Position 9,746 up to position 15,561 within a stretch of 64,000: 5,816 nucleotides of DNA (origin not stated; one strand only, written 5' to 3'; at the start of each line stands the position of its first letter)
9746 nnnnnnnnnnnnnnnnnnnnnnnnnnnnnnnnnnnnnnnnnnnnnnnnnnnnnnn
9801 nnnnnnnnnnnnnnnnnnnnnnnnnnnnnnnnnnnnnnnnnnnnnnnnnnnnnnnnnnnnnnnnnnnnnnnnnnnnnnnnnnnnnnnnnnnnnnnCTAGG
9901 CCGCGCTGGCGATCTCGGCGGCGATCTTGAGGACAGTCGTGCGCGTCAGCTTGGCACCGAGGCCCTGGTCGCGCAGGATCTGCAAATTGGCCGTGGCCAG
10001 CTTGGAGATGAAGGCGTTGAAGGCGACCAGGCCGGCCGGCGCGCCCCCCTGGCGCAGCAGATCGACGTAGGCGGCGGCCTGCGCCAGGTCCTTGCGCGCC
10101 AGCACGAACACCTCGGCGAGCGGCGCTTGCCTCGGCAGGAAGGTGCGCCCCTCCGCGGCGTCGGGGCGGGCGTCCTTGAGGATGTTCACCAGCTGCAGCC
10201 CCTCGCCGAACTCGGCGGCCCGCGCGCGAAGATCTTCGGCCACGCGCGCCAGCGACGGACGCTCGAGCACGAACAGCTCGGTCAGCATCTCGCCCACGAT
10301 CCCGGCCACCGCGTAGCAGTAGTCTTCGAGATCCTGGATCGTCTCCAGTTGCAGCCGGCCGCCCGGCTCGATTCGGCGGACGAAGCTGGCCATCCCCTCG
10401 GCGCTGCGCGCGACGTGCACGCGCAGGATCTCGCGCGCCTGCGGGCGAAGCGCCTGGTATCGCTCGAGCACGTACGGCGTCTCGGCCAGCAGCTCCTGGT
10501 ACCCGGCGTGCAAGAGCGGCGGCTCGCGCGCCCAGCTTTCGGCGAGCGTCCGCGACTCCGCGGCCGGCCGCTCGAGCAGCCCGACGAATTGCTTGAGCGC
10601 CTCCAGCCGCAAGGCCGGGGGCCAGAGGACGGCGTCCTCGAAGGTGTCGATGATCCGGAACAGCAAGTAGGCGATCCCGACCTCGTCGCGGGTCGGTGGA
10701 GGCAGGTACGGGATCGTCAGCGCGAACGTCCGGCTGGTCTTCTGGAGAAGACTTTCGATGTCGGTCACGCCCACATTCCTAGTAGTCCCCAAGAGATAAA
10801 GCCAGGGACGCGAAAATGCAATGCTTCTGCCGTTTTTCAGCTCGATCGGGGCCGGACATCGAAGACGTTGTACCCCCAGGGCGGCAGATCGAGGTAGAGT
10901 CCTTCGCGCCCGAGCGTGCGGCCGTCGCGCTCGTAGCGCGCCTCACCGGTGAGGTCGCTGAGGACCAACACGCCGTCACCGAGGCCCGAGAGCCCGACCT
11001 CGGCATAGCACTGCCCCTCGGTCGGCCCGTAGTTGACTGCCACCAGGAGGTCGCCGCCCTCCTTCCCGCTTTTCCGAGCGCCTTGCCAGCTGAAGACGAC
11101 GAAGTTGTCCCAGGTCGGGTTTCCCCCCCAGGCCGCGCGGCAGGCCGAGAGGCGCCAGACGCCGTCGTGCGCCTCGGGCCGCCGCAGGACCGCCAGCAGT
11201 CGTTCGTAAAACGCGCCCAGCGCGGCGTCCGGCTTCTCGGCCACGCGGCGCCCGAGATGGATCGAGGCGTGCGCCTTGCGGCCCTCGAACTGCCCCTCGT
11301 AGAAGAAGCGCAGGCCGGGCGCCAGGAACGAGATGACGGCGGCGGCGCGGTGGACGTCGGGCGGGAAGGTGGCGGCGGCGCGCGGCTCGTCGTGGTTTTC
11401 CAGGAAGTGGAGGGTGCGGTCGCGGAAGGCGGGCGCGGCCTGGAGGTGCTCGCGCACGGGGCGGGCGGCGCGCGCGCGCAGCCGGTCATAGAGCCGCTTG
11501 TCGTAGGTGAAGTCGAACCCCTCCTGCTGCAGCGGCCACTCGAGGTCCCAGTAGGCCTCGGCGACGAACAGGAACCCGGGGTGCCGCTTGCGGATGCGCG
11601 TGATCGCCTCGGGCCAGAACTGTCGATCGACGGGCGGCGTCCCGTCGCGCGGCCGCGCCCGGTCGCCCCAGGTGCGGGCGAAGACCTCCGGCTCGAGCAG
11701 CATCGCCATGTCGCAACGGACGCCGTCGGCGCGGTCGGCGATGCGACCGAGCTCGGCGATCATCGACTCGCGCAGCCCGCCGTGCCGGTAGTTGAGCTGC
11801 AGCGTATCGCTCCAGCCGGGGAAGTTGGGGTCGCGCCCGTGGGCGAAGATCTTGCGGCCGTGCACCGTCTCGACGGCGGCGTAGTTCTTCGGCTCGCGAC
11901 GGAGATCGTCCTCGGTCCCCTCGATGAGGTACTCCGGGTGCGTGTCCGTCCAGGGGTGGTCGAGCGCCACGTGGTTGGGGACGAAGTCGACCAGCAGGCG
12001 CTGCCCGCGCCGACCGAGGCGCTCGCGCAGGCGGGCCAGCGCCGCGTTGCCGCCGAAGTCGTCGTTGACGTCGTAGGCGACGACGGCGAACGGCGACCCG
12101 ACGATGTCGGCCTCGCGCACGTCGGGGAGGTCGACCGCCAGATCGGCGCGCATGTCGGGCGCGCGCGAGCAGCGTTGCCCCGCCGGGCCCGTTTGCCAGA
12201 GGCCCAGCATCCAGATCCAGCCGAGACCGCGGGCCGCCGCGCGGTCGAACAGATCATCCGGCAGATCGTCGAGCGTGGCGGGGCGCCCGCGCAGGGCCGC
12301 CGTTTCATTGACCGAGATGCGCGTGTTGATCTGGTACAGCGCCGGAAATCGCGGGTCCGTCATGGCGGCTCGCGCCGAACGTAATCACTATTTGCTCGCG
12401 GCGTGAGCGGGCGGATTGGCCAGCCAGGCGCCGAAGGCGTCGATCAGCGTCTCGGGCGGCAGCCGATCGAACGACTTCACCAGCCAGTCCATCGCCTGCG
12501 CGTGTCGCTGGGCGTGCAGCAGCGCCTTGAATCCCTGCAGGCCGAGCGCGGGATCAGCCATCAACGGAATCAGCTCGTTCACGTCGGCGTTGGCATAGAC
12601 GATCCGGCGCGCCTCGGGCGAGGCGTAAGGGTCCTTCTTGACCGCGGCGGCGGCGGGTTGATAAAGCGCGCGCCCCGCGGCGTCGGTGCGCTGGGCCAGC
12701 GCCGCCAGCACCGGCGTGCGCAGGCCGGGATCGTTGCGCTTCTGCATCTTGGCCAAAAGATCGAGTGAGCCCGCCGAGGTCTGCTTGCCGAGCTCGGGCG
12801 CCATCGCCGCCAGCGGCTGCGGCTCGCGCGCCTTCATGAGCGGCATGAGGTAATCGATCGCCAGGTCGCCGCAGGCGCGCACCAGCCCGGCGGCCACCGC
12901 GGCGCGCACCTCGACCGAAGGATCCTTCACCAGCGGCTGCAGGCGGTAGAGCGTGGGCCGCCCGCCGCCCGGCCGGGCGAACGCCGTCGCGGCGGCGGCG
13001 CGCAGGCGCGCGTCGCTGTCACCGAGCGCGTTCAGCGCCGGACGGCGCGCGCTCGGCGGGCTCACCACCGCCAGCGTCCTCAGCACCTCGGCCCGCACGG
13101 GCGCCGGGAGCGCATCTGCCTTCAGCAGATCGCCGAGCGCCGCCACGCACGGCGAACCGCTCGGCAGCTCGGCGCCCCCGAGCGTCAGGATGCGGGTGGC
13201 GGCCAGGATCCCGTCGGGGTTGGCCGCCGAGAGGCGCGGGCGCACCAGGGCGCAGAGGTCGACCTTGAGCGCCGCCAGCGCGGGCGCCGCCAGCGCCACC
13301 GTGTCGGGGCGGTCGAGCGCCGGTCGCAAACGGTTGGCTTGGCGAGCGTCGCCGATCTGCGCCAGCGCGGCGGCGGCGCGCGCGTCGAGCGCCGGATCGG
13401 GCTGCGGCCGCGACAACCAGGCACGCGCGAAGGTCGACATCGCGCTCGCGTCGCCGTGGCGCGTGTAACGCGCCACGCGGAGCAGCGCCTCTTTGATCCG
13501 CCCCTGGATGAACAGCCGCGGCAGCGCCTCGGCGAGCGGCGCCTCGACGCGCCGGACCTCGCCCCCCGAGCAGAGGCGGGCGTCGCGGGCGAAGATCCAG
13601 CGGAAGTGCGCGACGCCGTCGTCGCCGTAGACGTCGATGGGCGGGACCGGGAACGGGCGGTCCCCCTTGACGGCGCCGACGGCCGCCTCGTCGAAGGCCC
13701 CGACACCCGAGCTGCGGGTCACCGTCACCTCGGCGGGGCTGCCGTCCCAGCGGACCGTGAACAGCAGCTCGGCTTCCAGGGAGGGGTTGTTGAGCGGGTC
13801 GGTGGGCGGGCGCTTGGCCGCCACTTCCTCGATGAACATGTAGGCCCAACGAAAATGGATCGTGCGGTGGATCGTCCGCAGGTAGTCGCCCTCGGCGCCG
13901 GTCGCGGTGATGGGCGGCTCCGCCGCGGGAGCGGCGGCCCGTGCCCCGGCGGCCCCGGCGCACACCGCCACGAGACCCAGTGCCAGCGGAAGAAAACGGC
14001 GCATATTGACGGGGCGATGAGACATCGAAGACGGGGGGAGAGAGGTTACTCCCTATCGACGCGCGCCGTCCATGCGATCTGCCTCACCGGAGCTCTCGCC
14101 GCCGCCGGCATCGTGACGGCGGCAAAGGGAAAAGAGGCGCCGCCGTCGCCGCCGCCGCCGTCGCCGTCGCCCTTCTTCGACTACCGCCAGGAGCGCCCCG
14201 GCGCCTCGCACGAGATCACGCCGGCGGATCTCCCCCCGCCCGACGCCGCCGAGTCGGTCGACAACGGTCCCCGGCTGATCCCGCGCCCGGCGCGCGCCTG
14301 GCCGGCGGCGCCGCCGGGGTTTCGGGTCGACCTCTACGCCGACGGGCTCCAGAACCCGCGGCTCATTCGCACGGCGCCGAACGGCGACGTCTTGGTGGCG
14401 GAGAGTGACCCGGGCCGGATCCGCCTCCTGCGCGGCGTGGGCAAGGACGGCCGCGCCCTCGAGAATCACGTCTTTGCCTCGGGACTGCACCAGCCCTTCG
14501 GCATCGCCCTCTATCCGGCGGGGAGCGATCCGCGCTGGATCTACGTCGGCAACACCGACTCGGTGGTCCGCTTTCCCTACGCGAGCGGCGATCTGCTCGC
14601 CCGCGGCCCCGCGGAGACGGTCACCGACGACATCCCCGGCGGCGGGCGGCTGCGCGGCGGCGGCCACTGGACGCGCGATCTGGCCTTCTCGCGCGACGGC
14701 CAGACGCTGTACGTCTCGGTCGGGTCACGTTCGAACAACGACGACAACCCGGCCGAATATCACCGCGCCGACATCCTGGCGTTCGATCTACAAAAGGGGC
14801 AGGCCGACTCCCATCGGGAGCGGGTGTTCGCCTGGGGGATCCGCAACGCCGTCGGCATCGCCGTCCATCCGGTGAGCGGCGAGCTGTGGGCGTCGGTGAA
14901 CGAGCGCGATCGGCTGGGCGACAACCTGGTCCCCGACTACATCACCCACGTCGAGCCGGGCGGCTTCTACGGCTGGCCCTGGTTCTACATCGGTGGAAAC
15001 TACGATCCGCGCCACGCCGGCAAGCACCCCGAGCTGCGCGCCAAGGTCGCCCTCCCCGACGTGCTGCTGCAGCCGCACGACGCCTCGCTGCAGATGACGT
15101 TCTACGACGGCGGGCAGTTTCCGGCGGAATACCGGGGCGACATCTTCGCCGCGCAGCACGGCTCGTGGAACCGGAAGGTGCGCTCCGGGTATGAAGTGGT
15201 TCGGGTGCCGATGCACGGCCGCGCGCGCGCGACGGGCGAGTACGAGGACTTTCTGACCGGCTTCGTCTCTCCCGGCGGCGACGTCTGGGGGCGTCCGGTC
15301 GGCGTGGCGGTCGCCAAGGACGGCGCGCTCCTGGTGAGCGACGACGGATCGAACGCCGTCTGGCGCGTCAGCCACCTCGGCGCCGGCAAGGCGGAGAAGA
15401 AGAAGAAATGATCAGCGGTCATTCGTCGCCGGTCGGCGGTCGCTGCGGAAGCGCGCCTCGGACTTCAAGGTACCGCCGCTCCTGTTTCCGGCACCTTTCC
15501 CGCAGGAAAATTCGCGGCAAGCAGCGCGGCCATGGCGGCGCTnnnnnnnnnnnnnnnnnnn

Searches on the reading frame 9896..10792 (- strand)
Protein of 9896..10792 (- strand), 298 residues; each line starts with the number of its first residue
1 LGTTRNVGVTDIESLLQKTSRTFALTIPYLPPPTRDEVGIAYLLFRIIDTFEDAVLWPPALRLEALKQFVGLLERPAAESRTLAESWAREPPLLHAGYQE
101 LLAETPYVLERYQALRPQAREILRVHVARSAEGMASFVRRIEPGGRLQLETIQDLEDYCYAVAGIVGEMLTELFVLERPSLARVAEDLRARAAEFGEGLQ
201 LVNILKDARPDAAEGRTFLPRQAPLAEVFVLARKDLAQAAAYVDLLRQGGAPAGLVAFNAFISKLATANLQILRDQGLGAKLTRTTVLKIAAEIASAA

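Call 36: search_protein_families(library=pfam, proteins=[window:9896-10792:-], max_evalue=0.001)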
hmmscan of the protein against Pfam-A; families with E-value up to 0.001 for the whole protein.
window:9896-10792:- (298 aa): 1 family
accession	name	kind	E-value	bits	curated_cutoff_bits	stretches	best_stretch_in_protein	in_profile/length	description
PF00494.24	SQS_PSY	-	2.4e-38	132.8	26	1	16-238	1-189/263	Squalene/phytoene synthase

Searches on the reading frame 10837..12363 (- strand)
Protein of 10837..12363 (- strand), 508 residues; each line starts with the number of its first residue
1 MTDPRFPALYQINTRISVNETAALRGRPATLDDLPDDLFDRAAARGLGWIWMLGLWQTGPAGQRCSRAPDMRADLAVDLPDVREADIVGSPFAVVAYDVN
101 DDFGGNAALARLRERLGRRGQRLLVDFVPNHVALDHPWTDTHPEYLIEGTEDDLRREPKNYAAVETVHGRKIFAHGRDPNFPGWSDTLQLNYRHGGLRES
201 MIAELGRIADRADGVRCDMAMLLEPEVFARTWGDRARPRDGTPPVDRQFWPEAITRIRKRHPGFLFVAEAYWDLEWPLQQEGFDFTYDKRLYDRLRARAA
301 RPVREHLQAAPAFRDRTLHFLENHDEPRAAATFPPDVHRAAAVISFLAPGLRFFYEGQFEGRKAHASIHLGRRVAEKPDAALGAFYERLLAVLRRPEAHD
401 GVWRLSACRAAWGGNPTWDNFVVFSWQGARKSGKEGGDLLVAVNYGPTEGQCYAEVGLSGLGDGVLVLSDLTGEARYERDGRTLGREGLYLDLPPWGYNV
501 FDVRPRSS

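Call 36: search_protein_families(library=pfam, proteins=[window:10837-12363:-], max_evalue=0.001)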
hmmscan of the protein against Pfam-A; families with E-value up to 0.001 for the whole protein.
window:10837-12363:- (508 aa): 1 family
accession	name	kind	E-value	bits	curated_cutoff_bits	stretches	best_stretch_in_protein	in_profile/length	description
PF00128.31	Alpha-amylase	-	3.5e-11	43.4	22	1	97-361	57-355/446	Alpha amylase, catalytic domain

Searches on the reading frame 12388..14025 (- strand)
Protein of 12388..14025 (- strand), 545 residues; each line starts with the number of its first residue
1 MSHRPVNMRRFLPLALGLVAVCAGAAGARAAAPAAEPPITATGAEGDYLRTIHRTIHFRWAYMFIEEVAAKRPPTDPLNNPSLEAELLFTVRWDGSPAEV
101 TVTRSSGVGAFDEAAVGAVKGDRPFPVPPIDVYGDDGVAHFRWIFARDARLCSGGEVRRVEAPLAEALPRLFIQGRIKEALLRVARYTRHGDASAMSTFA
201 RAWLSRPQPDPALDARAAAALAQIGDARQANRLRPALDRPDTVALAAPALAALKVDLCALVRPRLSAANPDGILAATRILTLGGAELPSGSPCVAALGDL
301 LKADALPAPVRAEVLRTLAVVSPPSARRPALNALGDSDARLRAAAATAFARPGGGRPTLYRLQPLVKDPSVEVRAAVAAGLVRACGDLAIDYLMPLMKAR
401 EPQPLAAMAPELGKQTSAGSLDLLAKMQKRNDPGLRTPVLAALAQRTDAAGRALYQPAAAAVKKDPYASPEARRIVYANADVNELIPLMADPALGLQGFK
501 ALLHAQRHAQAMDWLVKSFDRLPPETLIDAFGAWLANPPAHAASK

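Call 36: search_protein_families(library=pfam, proteins=[window:12388-14025:-], max_evalue=0.001)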
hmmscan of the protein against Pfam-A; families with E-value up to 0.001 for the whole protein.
window:12388-14025:- (545 aa): 3 families
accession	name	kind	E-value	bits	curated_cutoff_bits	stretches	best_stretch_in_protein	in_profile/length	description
PF13646.12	HEAT_2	-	4.4e-12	46.6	27.7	2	363-444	6-88/88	HEAT repeats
PF13103.11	TonB_2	-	2.8e-07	31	22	1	79-132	22-73/85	TonB C terminal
PF03544.19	TonB_C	-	6.7e-06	26.9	24.6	1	86-128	19-61/79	Gram-negative bacterial TonB protein C-terminal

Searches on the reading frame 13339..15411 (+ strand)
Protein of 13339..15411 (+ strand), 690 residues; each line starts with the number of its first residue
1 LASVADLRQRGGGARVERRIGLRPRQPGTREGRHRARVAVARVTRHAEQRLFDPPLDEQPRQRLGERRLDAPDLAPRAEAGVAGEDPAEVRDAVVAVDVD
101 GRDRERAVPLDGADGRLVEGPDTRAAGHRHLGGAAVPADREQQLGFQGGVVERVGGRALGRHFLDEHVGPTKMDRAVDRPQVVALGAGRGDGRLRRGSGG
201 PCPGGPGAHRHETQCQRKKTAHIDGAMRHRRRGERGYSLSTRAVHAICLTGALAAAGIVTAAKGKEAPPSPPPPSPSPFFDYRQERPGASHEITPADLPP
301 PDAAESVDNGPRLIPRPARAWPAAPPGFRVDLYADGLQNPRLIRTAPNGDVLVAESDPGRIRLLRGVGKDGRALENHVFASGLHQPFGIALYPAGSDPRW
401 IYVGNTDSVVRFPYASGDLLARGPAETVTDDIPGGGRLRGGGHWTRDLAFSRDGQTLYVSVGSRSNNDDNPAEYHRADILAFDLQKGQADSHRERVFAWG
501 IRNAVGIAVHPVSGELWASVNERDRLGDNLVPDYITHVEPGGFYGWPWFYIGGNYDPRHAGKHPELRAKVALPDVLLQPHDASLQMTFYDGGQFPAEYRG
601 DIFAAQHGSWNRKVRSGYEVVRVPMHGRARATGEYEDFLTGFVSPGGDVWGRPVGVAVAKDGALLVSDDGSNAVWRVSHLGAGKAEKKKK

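Call 62: search_protein_families(library=pfam, proteins=[window:13339-15411:+], max_evalue=0.01)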
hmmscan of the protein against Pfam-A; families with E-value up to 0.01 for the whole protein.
window:13339-15411:+ (690 aa): 5 families
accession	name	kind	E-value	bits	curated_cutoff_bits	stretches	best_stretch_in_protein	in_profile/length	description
PF07995.17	GSDH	-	1.4e-21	77.6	25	1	337-605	1-276/332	Glucose / Sorbosone dehydrogenase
PF01436.27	NHL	-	3.7e-05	24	20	0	652-675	3-26/28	NHL repeat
PF23500.1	DUF7133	-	0.00038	20.3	27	0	357-393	57-93/385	Domain of unknown function (DUF7133)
PF22807.2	TrAA12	-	0.0035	16.1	30.9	0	442-527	103-196/463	TrAA12-like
PF13449.12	Phytase-like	-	0.0068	16.8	27.6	0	448-489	129-171/284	Esterase-like activity of phytase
